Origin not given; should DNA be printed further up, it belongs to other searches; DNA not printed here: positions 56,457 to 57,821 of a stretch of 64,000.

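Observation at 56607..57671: Stand-alone TIR-domain protein with an unassigned beta-rich C-terminal domain, downstream of tRNA-Trp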

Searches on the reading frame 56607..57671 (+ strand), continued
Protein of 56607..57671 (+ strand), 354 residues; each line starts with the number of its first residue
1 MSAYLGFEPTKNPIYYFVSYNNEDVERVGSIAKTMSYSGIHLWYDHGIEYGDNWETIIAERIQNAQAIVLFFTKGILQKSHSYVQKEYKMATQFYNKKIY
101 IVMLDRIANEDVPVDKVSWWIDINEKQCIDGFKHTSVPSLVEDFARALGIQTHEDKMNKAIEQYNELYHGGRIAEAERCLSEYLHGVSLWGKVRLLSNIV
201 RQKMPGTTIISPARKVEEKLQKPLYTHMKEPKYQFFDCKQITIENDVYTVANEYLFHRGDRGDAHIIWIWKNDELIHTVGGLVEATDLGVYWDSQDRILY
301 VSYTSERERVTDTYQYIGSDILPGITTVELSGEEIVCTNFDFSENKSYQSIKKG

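Call 57: find_encoding_contigs(protein=P0008, flank=8000, max_places=1)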
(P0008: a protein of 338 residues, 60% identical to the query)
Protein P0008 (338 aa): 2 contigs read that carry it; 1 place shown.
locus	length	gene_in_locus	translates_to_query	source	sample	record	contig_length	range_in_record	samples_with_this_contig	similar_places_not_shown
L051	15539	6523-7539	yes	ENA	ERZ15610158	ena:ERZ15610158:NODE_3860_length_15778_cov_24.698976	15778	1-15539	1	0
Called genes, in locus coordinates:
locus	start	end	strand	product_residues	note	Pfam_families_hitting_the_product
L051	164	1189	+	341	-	-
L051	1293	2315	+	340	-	-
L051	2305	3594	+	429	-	PF01136:Peptidase_U32, PF16325:Peptidase_U32_C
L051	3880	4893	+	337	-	PF14213:DUF4325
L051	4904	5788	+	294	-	PF02673:BacA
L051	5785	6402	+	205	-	PF01751:Toprim (faint), PF13331:DUF4093 (weak)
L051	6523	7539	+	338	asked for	PF13676:TIR_2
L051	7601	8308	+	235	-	PF03009:GDPD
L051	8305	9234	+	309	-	PF00781:DAGK_cat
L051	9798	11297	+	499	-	-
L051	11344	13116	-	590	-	PF01501:Glyco_transf_8, PF18404:Glyco_transf_24 (weak), PF01553:Acyltransferase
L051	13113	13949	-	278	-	PF01501:Glyco_transf_8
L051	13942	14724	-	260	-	-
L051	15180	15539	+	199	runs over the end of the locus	?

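Call 75: find_related_loci(query=A1, collection=viral_contigs, flank=8000)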
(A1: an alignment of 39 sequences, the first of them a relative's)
Query A1 (354 aa) in viral_contigs; peptide patterns used: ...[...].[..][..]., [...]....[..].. (x = any residue, [..] = any of these).
54 stretches matched a pattern; 2 encode a relative of the query (tblastn E <= 1e-3); 2 distinct loci.
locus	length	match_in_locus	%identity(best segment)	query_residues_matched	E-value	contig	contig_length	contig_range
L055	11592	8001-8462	47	1-154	2e-45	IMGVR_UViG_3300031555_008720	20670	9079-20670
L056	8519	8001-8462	47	1-154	2e-45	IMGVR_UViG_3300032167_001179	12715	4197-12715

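Call 76: find_related_loci(query=A1, collection=metagenome_contigs, flank=6000)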
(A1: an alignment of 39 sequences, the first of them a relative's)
Query A1 (354 aa) in metagenome_contigs; peptide patterns used: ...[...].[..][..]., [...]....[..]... (x = any residue, [..] = any of these).
175 stretches matched a pattern; 28 encode a relative of the query (tblastn E <= 1e-3); 28 distinct loci.
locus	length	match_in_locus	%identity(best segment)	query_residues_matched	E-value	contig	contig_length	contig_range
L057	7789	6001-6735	65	1-246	2e-112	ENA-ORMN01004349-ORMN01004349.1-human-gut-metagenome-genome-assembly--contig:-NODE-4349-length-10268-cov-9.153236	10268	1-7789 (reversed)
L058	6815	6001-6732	64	1-245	9e-110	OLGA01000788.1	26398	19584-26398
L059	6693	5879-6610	64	1-245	9e-110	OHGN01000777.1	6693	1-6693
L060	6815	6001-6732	64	1-245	9e-110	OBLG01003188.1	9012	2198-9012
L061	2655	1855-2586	64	1-245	5e-114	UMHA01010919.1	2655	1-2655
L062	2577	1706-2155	55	1-150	5e-57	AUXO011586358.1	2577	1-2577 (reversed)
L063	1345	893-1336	55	1-149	6e-55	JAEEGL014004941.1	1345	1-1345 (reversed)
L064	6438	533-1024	52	1-165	6e-52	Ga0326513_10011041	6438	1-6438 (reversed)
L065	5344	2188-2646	53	1-154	5e-50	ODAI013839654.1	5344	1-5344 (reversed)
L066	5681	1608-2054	53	1-150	1e-49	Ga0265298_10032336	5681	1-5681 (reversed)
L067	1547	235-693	51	1-154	6e-50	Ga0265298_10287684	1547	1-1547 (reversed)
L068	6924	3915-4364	51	1-151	3e-47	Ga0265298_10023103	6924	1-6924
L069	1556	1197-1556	58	1-121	1e-48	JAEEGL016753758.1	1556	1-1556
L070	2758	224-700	52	1-159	2e-46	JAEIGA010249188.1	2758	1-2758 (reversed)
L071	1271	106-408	74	1-101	6e-48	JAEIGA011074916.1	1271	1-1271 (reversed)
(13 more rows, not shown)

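Call 84: search_protein_families(library=padloc, proteins=[L017:3189-6188:-, L019:772-5259:+, L058:2689-4863:+, L058:2005-2685:+, L012:1557-3740:+, L012:4723-7011:+, L012:9979-11685:+, L022:541-2331:-, L022:3935-5395:+, L049:4767-6098:+], max_evalue=0.000001)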
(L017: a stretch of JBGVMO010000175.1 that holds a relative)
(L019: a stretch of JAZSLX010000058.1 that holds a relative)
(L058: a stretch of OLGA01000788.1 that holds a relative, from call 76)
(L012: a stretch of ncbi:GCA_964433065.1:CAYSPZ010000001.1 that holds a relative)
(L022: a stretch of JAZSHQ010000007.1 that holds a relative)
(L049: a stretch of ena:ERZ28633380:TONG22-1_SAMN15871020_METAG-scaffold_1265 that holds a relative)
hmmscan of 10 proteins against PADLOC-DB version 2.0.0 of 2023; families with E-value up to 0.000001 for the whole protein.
L017:3189-6188:- (999 aa): 3 families
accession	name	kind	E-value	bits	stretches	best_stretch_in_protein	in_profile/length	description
PDLC02806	SspH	-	8.1e-57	190.6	1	519-883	1395-1765/1766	SspH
PDLC02804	SspH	-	6.1e-51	171.1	1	554-878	1235-1556/1561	SspH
PDLC04140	mad8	-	2.2e-33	114.1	1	638-859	7-292/314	mads_8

L019:772-5259:+ (1495 aa): 0 families

L058:2689-4863:+ (724 aa): 0 families

L058:2005-2685:+ (226 aa): 0 families

L012:1557-3740:+ (727 aa): 0 families

L012:4723-7011:+ (762 aa): 0 families

L012:9979-11685:+ (568 aa): 0 families

L022:541-2331:- (596 aa): 0 families

L022:3935-5395:+ (486 aa): 0 families

L049:4767-6098:+ (443 aa): 0 families

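Call 86: search_protein_families(library=padloc, proteins=[L014:5794-7881:-, L014:10925-13288:-, L006:11233-13200:+, L021:50-1315:-, L033:10789-11736:+, L033:12732-13448:+, L022:5468-6424:-, L025:5662-6846:+, L024:1642-3528:+, L023:570-2411:-], max_evalue=0.000001)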
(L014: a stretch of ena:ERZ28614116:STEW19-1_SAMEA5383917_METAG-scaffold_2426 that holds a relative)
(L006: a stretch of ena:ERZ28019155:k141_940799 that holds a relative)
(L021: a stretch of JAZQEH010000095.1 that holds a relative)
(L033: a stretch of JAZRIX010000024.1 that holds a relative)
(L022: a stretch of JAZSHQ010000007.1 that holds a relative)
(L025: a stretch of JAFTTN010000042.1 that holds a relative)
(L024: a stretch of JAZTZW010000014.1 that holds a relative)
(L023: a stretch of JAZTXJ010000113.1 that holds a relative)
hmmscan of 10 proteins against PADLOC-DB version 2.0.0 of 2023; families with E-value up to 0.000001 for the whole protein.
L014:5794-7881:- (695 aa): 1 family
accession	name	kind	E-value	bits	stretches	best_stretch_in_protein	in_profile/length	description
PDLC02865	DpdF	-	1.3e-84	282.8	3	2-236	26-249/1499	DpdF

L014:10925-13288:- (787 aa): 1 family
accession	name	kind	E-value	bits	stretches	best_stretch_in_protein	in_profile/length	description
PDLC04140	mad8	-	1.5e-13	48.9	1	431-761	19-290/314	mads_8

L006:11233-13200:+ (655 aa): 7 families
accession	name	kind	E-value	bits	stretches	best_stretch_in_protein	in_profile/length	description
PDLC02707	PbeA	-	5.4e-16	56.3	1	383-548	467-621/672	PbeA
PDLC01439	typeIV_DinG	-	8.1e-11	39.3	0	378-552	349-509/575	CAS-IV-A; associated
PDLC02704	PbeA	-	1.6e-09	34.8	1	423-548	508-635/682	PbeA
PDLC03659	mREase_IV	-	1e-08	31.6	1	446-550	460-559/945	Type IV methyl-directed restriction enzyme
PDLC03928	PsyrT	-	3.5e-08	30.2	1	440-624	239-411/689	-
PDLC02864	DpdF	-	2.9e-07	27.7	1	424-564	214-350/610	DpdF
PDLC03658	mREase_IV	-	4.1e-07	26.1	0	449-547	455-548/953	Type IV methyl-directed restriction enzyme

L021:50-1315:- (421 aa): 0 families

L033:10789-11736:+ (315 aa): 0 families

L033:12732-13448:+ (238 aa): 0 families

L022:5468-6424:- (318 aa): 0 families

L025:5662-6846:+ (394 aa): 0 families

L024:1642-3528:+ (628 aa): 0 families

L023:570-2411:- (613 aa): 0 families

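Call 89: search_dna_similar(query=window:56607-57671:+, collection=plasmids, mode=protein, max_evalue=0.001, max_rows=12)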
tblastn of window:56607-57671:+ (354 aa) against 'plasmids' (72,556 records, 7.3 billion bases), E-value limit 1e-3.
No match.

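Call 90: search_dna_similar(query=window:56607-57671:+, collection=phages, mode=protein, max_evalue=0.001, max_rows=12)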
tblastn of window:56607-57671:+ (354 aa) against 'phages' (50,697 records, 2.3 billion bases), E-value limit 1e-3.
Records with a match: 1; places in all: 1; records where one place covers at least 80% of the query: 0.
Best place of each record, by identity: <60% 1.
By first word of the organism name: Bacteriophage 1.
By host as written in the record: - 1.
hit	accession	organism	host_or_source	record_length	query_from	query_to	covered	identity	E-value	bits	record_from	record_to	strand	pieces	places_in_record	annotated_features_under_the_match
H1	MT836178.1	Bacteriophage sp.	human fecal samples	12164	3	107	30%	36.2%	2e-6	56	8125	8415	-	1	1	record has no annotation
